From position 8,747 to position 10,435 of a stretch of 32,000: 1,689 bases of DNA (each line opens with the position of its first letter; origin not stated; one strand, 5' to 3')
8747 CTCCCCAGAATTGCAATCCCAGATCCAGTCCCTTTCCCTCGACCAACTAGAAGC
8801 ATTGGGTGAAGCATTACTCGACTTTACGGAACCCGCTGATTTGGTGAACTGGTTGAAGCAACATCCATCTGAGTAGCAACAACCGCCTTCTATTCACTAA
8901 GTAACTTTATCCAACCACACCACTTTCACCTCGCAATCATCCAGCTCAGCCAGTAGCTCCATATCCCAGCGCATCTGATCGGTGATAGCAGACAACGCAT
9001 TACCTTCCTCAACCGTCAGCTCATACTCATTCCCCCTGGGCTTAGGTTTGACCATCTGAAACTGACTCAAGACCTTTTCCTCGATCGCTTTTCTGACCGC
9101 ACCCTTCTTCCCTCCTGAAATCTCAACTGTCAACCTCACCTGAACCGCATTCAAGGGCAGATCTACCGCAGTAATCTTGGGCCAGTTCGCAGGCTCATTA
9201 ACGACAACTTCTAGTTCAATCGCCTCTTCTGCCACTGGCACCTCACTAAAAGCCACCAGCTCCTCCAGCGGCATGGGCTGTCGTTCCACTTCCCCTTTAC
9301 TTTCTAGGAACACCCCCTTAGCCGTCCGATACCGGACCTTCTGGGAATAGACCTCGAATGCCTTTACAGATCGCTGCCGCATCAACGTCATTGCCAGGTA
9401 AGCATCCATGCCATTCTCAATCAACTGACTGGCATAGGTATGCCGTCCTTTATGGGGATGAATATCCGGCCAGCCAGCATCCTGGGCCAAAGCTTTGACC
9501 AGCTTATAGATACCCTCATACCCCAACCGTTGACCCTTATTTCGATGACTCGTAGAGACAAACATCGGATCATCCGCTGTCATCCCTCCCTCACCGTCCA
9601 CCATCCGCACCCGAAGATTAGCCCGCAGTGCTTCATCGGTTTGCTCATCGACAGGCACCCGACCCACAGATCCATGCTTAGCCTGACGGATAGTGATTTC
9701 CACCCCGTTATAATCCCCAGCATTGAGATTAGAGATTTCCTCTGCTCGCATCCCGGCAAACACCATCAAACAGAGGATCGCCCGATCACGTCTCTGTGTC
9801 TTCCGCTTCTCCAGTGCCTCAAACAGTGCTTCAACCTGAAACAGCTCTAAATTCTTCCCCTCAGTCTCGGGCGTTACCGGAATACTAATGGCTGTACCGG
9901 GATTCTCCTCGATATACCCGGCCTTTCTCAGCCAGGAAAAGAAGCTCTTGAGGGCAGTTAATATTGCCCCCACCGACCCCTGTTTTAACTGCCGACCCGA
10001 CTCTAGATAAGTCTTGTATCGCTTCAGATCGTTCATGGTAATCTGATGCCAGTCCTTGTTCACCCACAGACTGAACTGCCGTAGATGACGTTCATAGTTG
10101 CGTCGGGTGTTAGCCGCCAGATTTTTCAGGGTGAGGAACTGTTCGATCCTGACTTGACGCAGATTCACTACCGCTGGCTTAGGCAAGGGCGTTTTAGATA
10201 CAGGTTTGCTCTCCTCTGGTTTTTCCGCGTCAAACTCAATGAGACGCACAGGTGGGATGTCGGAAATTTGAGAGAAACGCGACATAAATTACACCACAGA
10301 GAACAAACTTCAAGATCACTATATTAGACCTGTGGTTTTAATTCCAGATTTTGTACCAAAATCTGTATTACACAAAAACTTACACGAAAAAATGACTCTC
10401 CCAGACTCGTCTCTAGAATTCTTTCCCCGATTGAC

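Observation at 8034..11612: Candidate novel cassette: two divergent Rpn-family nucleases flanking an extended tyrosine recombinase, with palindromic sites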

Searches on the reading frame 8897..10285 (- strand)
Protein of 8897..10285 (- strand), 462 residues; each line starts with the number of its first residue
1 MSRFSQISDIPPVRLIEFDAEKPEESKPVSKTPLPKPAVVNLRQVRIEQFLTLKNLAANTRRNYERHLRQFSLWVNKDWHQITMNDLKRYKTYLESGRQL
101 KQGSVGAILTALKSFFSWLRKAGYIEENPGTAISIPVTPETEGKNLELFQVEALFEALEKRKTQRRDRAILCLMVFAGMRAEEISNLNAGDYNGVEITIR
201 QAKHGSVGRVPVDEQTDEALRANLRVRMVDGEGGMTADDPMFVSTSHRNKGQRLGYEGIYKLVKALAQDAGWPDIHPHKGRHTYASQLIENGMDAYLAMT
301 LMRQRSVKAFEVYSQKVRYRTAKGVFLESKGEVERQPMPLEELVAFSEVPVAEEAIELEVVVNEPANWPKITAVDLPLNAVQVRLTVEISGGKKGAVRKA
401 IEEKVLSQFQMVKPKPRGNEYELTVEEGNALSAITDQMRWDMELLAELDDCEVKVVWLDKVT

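Call 3: search_protein_families(library=pfam, proteins=[window:8897-10285:-], max_evalue=0.01)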
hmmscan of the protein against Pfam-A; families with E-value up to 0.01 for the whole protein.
window:8897-10285:- (462 aa): 4 families
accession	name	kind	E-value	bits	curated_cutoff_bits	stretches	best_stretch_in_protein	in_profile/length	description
PF00589.27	Phage_integrase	-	2.4e-21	76.7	27.1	1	145-314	2-166/172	Phage integrase family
PF02899.23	Phage_int_SAM_1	-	2.8e-10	40.7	22.3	1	54-122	12-82/83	Phage integrase, N-terminal SAM-like domain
PF13495.12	Phage_int_SAM_4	-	8.3e-10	39.4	27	1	47-121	5-80/85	Phage integrase, N-terminal SAM-like domain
PF13102.12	Phage_int_SAM_5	-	2.1e-05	25.3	22.3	1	57-129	18-92/98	Phage integrase SAM-like domain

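Call 4: search_protein_families(library=ncbifam, proteins=[window:8897-10285:-], max_evalue=0.01)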
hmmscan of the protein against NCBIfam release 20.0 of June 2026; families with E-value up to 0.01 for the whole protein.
window:8897-10285:- (462 aa): 11 families
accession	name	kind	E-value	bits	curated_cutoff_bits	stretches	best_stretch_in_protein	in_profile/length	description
NF040815.2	recomb_XerA_Arch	equivalog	6.4e-38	130.8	220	1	50-316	6-254/263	site-specific tyrosine recombinase/integron integrase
TIGR02224.1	recomb_XerC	equivalog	6.8e-33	114.3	335.15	1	53-314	10-275/295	tyrosine recombinase XerC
TIGR02225.1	recomb_XerD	equivalog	9.2e-33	113.8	329.6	1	52-315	9-273/290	site-specific tyrosine recombinase XerD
NF001399.0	PRK00283.1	subfamily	1e-30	107.1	279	1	45-315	7-282/300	tyrosine recombinase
NF002331.0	PRK01287.1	subfamily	1.3e-19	70.4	371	1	46-315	32-311/365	site-specific tyrosine recombinase XerC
NF003462.0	PRK05084.1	equivalog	4.1e-18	65.2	267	1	162-316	192-344/360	tyrosine recombinase XerS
NF007371.0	PRK09871.1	subfamily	7.6e-10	38.6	222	1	150-313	11-171/198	tyrosine-type DNA invertase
NF007370.0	PRK09870.1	subfamily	6.9e-08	32.3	221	1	150-313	17-176/200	tyrosine-type DNA invertase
NF002685.0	PRK02436.1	equivalog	2.4e-06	27.6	178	1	46-194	4-141/245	site-specific tyrosine recombinase XerD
TIGR02249.1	integrase_gron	subfamily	5.3e-06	26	265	0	47-224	5-177/315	integron integrase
NF040693.1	recomb_GmtY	equivalog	7e-06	25.5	340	1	276-316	392-432/441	gamma-mobile-trio recombinase GmtY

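Call 13: find_encoding_contigs(protein=window:8897-10285:-, flank=10000, max_places=10)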
Protein window:8897-10285:- (462 aa): no gene with exactly this product is on record in the collection.

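Call 14: find_homologous_proteins(query=window:8897-10285:-)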
Query window:8897-10285:- (462 aa): 196 proteins with E <= 0.001 among 8000 candidates; the best 120 are listed.
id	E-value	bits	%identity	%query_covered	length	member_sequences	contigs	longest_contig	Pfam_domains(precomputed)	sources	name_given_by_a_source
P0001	1.8e-279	945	92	99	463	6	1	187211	PF13495.13,PF00589.28,PF02899.24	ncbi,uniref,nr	ncbi:tyrosine-type recombinase/integrase (plasmid) [Acaryochloris sp. 'Moss Beach']|uniref:tyrosine-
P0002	8.1e-264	893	87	100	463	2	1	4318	PF13495.13,PF00589.28,PF02899.24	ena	-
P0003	7.3e-239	811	85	78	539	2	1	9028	PF13495.13,PF00589.28,PF02899.24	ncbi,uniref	ncbi:tyrosine-type recombinase/integrase [Acaryochloris marina NIES-2412]|uniref:tyrosine-type recom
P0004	5.7e-234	795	80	98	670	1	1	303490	PF13495.13,PF07929.17,PF00589.28,PF02899.24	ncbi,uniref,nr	ncbi:IS1096 element passenger TnpR family protein [Acaryochloris marina]|uniref:IS1096 element passe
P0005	1.0e-229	781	79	98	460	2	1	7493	PF13495.13,PF00589.28,PF02899.24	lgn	-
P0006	4.2e-227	772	82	95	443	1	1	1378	PF13495.13,PF00589.28,PF02899.24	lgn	-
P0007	4.2e-227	772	78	99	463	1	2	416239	PF13495.13,PF00589.28,PF02899.24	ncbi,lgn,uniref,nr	ncbi:tyrosine-type recombinase/integrase [Acaryochloris sp. CCMEE 5410]|uniref:tyrosine-type recombi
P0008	6.9e-226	768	75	100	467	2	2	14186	PF13495.13,PF00589.28,PF02899.24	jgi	jgi:site-specific recombinase XerD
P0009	5.0e-221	752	86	85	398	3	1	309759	PF00589.28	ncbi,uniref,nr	ncbi:tyrosine-type recombinase/integrase [Acaryochloris marina]|uniref:tyrosine-type recombinase/int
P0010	3.2e-214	730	84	87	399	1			PF13495.13,PF00589.28,PF02899.24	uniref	uniref:tyrosine-type recombinase/integrase n=1 Tax=Acaryochloris sp. IP29b_bin.148 TaxID=2969218 Rep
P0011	2.9e-195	667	89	76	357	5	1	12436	PF13495.13,PF00589.28,PF02899.24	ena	-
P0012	4.3e-174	598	83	71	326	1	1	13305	PF13495.13,PF00589.28,PF02899.24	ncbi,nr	ncbi:MAG: tyrosine-type recombinase/integrase, partial [Leptolyngbyaceae cyanobacterium SU_3_3]|nr:t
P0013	3.0e-133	463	52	96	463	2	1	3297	PF13495.13,PF00589.28,PF02899.24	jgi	jgi:integrase/recombinase XerD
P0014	1.4e-127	444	50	96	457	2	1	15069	PF13495.13,PF00589.28,PF02899.24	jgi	jgi:integrase/recombinase XerD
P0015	1.2e-124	435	61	72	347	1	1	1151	PF13495.13,PF00589.28,PF02899.24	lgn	-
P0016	6.5e-121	422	60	72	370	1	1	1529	PF13495.13,PF00589.28,PF02899.24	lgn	-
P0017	8.4e-120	419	48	98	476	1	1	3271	PF13495.13,PF00589.28,PF02899.24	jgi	jgi:integrase/recombinase XerD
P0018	6.2e-119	416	58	73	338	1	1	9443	PF13495.13,PF00589.28,PF02899.24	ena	-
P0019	2.4e-117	411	57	74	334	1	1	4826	PF13495.13,PF00589.28,PF02899.24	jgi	jgi:integrase/recombinase XerD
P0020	2.6e-117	411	56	74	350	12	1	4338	PF13495.13,PF00589.28,PF02899.24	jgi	jgi:integrase/recombinase XerD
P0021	2.0e-116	408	57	74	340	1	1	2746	PF13495.13,PF13102.13,PF00589.28,PF02899.24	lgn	-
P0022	1.5e-115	405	57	74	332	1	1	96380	PF13495.13,PF00589.28,PF02899.24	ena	-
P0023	5.0e-115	403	55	74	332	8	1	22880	PF13495.13,PF00589.28,PF02899.24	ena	-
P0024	5.7e-115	403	57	73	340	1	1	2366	PF13495.13,PF00589.28,PF02899.24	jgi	jgi:integrase/recombinase XerD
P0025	2.1e-114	401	56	75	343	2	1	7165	PF13495.13,PF13102.13,PF00589.28,PF02899.24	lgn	-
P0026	2.1e-112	394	55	74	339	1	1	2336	PF13495.13,PF00589.28,PF02899.24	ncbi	ncbi:MAG TPA: tyrosine-type recombinase/integrase [Stenomitos sp.]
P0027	7.0e-112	393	57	73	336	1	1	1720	PF13495.13,PF00589.28,PF02899.24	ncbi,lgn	ncbi:MAG: tyrosine-type recombinase/integrase [Thermosynechococcaceae cyanobacterium]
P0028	4.5e-111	390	56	72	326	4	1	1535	PF13495.13,PF13102.13,PF00589.28,PF02899.24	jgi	jgi:integrase/recombinase XerD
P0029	7.6e-111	389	48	98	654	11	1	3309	PF13495.13,PF07929.17,PF00589.28,PF02899.24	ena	-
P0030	3.1e-110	387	54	74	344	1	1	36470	PF13495.13,PF00589.28,PF02899.24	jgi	jgi:integrase/recombinase XerD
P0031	4.9e-110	387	53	74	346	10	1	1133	PF13495.13,PF00589.28,PF02899.24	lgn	-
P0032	8.1e-110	386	45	96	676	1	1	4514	PF13495.13,PF07929.17,PF00589.28,PF02899.24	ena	-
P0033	1.3e-109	385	44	97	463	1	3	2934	PF00589.28,PF02899.24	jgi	jgi:integrase/recombinase XerD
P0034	6.3e-109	383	55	73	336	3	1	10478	PF13495.13,PF00589.28,PF02899.24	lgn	-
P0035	3.6e-108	380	57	66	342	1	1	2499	PF13495.13,PF00589.28,PF02899.24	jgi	jgi:integrase/recombinase XerD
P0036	5.8e-108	380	52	75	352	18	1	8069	PF13495.13,PF00589.28,PF02899.24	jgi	jgi:integrase/recombinase XerD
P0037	9.6e-107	376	56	69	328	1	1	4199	PF13495.13,PF00589.28,PF02899.24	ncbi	-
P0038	3.8e-104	367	51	73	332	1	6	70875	PF13495.13,PF00589.28,PF02899.24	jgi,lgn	jgi:integrase/recombinase XerD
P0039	2.2e-102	361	51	73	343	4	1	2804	PF13495.13,PF00589.28,PF02899.24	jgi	jgi:integrase/recombinase XerD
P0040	4.4e-102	360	76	47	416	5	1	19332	PF07929.17,PF00589.28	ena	-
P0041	1.3e-101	359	51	74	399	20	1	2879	PF13495.13,PF00589.28,PF02899.24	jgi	jgi:integrase/recombinase XerD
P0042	4.7e-96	340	49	73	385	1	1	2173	PF13495.13,PF00589.28,PF02899.24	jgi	jgi:integrase/recombinase XerD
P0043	1.2e-94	336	53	65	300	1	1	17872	PF13495.13,PF00589.28,PF02899.24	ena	-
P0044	2.4e-91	325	50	66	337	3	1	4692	PF13495.13,PF00589.28,PF02899.24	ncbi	-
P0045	6.2e-91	324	58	57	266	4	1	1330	PF00589.28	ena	-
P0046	2.0e-90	322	59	53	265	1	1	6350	PF13495.13,PF00589.28,PF02899.24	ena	-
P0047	8.9e-84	300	65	28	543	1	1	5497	PF13495.13,PF00589.28,PF02899.24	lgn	-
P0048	2.9e-72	262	31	71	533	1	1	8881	PF13495.13,PF00589.28,PF02899.24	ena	-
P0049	7.8e-64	234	56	45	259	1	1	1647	PF13495.13,PF13102.13,PF00589.28,PF02899.24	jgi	jgi:integrase/recombinase XerD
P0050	2.2e-60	223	42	60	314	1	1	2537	PF13495.13,PF00589.28,PF02899.24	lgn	-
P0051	2.5e-57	213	32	97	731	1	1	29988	PF13495.13,PF07929.17,PF00589.28,PF02899.24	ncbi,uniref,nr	ncbi:Tyrosine recombinase XerD [Acaryochloris thomasi RCC1774]|uniref:Tyrosine recombinase XerD n=1 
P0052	1.5e-56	210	45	52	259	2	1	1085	PF00589.28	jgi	jgi:hypothetical protein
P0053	1.6e-53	200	37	70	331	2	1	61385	PF13495.13,PF00589.28,PF02899.24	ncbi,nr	ncbi:MAG: tyrosine-type recombinase/integrase [Oscillatoriales cyanobacterium C42_A2020_001]|nr:tyro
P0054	2.6e-53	200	39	65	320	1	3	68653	PF13495.13,PF00589.28,PF02899.24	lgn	-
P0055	2.3e-52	197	37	70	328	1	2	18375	PF13495.13,PF00589.28,PF02899.24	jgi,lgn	jgi:integrase/recombinase XerD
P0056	1.7e-51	194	37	70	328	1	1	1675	PF13495.13,PF00589.28,PF02899.24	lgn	-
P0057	4.9e-51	192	36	71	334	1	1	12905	PF13495.13,PF00589.28,PF02899.24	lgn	-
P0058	1.7e-50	190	38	63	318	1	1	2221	PF13495.13,PF00589.28,PF02899.24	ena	-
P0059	3.0e-50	190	35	71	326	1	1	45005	PF13495.13,PF00589.28,PF02899.24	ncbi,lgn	-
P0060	7.9e-50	188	35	65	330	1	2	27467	PF13495.13,PF00589.28,PF02899.24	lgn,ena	-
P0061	4.4e-49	186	36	67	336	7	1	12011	PF13495.13,PF00589.28,PF02899.24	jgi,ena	jgi:integrase/recombinase XerD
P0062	1.4e-48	184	34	71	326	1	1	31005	PF13495.13,PF00589.28,PF02899.24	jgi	jgi:integrase/recombinase XerD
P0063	2.4e-48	183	37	69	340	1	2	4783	PF13495.13,PF13102.13,PF00589.28,PF02899.24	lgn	-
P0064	4.0e-48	183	31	90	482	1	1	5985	PF13495.13,PF00589.28,PF02899.24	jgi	-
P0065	5.3e-48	182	35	71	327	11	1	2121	PF13495.13,PF00589.28,PF02899.24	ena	-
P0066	6.6e-48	182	34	71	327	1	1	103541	PF13495.13,PF00589.28,PF02899.24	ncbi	-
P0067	7.1e-48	182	35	66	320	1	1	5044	PF13495.13,PF00589.28,PF02899.24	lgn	-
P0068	1.1e-47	181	35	70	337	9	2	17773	PF13495.13,PF00589.28,PF02899.24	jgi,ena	jgi:integrase/recombinase XerD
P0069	3.0e-47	180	35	70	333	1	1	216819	PF13495.13,PF00589.28,PF02899.24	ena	-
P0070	3.0e-47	180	35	70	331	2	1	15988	PF13495.13,PF00589.28,PF02899.24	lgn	-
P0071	4.0e-47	179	34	71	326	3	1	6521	PF13495.13,PF00589.28,PF02899.24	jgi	jgi:integrase/recombinase XerD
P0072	4.5e-47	179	34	71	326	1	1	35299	PF13495.13,PF00589.28,PF02899.24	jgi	jgi:integrase/recombinase XerD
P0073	4.1e-46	176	37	66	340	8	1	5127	PF13495.13,PF00589.28,PF02899.24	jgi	-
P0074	4.2e-46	176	35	70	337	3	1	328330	PF13495.13,PF00589.28,PF02899.24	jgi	jgi:integrase/recombinase XerD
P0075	4.7e-46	176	36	63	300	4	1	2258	PF13495.13,PF00589.28,PF02899.24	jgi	jgi:integrase/recombinase XerD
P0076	8.0e-46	175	36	64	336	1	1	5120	PF13495.13,PF00589.28,PF02899.24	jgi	jgi:integrase/recombinase XerD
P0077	1.4e-45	174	33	70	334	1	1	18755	PF13495.13,PF00589.28,PF02899.24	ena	-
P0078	1.4e-45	174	38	70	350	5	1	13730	PF13495.13,PF00589.28,PF02899.24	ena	-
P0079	2.9e-45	173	34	73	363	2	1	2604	PF13495.13,PF00589.28,PF02899.24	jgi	jgi:integrase/recombinase XerD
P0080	3.3e-45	173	34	66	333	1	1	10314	PF13495.13,PF00589.28,PF02899.24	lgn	-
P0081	7.0e-45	172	37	63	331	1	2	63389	PF13495.13,PF00589.28,PF02899.24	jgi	-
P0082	8.3e-45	172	35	63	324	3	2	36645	PF13495.13,PF00589.28,PF02899.24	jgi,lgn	jgi:integrase/recombinase XerD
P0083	1.1e-44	171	34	70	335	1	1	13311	PF13495.13,PF00589.28,PF02899.24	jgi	jgi:integrase/recombinase XerD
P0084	1.1e-44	171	34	70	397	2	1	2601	PF13495.13,PF00589.28,PF02899.24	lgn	-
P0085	1.2e-44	171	34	63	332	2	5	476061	PF13495.13,PF00589.28,PF02899.24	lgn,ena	-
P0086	1.2e-44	171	35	63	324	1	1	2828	PF13495.13,PF00589.28,PF02899.24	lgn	-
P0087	2.7e-44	170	35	66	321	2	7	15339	PF13495.13,PF00589.28,PF02899.24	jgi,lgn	jgi:integrase/recombinase XerD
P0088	4.2e-44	169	34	63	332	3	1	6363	PF13495.13,PF00589.28,PF02899.24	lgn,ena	-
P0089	1.1e-43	168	33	70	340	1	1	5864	PF13495.13,PF00589.28,PF02899.24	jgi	-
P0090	3.3e-43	166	34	59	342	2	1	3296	PF13495.13,PF00589.28,PF02899.24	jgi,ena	jgi:integrase/recombinase XerD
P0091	5.5e-43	166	34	66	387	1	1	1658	PF13495.13,PF00589.28,PF02899.24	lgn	-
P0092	3.7e-42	163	36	63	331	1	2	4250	PF13495.13,PF00589.28,PF02899.24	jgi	jgi:integrase/recombinase XerD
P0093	1.0e-40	158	34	62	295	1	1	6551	PF13495.13,PF00589.28,PF02899.24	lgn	-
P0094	1.2e-34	138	62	27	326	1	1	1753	PF07929.17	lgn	-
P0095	1.3e-17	82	28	58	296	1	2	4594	PF00589.28,PF02899.24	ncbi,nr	ncbi:MAG: site-specific tyrosine recombinase XerD [Verrucomicrobiota bacterium]|nr:site-specific tyr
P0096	2.0e-17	81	29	62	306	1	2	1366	PF13495.13,PF00589.28,PF02899.24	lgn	-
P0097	3.8e-17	80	29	59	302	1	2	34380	PF13495.13,PF00589.28,PF02899.24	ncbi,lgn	-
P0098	5.0e-17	80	27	58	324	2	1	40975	PF00589.28,PF02899.24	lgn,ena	-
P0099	6.0e-16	77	29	52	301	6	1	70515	PF13495.13,PF13102.13,PF00589.28,PF02899.24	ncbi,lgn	-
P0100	1.1e-15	76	30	60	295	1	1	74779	PF13495.13,PF13102.13,PF00589.28,PF02899.24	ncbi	-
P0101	1.6e-15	75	29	58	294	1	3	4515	PF13495.13,PF00589.28,PF02899.24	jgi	jgi:integrase/recombinase XerD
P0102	3.4e-15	74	29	57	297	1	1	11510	PF00589.28,PF02899.24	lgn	-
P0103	4.5e-15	74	30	57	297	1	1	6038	PF13495.13,PF00589.28,PF02899.24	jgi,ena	-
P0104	2.2e-14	71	25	62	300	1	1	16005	PF00589.28,PF02899.24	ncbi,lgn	ncbi:MAG: site-specific tyrosine recombinase XerD [Candidatus Aminicenantales bacterium]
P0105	2.5e-14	71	29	67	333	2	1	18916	PF13495.13,PF00589.28,PF02899.24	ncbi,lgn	-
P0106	2.6e-14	71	29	58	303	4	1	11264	PF00589.28,PF02899.24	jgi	-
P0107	7.2e-14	70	27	60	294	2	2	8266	PF00589.28,PF02899.24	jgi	jgi:integrase/recombinase XerD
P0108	8.5e-14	69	29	57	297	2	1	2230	PF00589.28,PF02899.24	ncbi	-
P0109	9.4e-14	69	26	56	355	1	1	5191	PF13495.13,PF00589.28,PF02899.24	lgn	-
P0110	1.2e-13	69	28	55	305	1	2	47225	PF13495.13,PF00589.28,PF02899.24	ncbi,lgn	-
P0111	3.7e-13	67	30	57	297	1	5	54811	PF13495.13,PF13102.13,PF00589.28,PF02899.24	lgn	-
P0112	6.1e-13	67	25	58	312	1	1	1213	PF00589.28,PF02899.24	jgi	-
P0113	6.8e-13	66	29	60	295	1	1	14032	PF00589.28,PF02899.24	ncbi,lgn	-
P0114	7.7e-13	66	26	62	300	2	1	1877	PF00589.28,PF02899.24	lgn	-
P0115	1.9e-12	65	26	61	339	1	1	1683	PF00589.28,PF02899.24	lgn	-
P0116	2.3e-12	65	27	58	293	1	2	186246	PF13495.13,PF00589.28,PF02899.24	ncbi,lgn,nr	ncbi:MAG: site-specific tyrosine recombinase XerD [Chloracidobacterium sp.]|nr:site-specific tyrosin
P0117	2.4e-12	65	28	58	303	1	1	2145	PF13495.13,PF00589.28,PF02899.24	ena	-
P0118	3.7e-12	64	28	58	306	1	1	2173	PF13495.13,PF00589.28,PF02899.24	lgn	-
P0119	3.7e-12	64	27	60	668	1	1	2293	PF13495.13,PF00589.28,PF02899.24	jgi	jgi:site-specific recombinase XerD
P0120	6.8e-12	63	29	57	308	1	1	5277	PF13495.13,PF00589.28,PF02899.24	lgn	-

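Call 16: find_encoding_contigs(protein=P0001, flank=10000, max_places=4)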
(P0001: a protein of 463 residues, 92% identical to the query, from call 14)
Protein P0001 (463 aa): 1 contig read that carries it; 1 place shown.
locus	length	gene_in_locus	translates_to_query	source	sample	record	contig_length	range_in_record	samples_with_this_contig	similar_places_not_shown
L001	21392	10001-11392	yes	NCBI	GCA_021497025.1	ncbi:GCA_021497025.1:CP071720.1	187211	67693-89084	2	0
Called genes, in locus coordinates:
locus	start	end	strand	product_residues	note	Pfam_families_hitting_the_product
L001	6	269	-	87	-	PF24732:ParE_like (weak)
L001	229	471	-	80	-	-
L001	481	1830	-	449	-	PF00512:HisKA, PF02518:HATPase_c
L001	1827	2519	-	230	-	PF00072:Response_reg, PF00486:Trans_reg_C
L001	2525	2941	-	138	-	PF00376:MerR, PF13411:MerR_1, PF09278:MerR-DNA-bind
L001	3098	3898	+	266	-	PF00462:Glutaredoxin, PF07291:MauE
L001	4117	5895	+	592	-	PF25917:BSH_RND (weak), PF25919:BSH_CusB (weak), PF25973:BSH_CzcB (faint), PF25954:Beta-barrel_RND_2, PF25967:RND-MFP_C (weak), PF25975:CzcB_C (weak), PF25989:YknX_C, PF13115:YtkA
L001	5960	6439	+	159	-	PF13115:YtkA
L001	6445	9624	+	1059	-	PF00873:ACR_tran, PF02355:SecD_SecF_C (faint), PF03176:MMPL (weak)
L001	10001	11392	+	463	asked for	PF13495:Phage_int_SAM_4, PF02899:Phage_int_SAM_1, PF00589:Phage_integrase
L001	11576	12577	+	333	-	PF00023:Ank (faint), PF13606:Ank_3 (faint), PF13637:Ank_4 (faint), PF12796:Ank_2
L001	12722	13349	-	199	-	PF00485:PRK, PF13238:AAA_18 (weak)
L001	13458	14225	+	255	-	PF00142:Fer4_NifH (faint), PF02374:ArsA_ATPase (weak), PF06564:CBP_BcsQ, PF09140:MipZ (weak), PF10609:ParA, PF13614:AAA_31, PF01656:CbiA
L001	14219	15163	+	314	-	PF02195:ParB_N, PF17762:HTH_ParB (weak)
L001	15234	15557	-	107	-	-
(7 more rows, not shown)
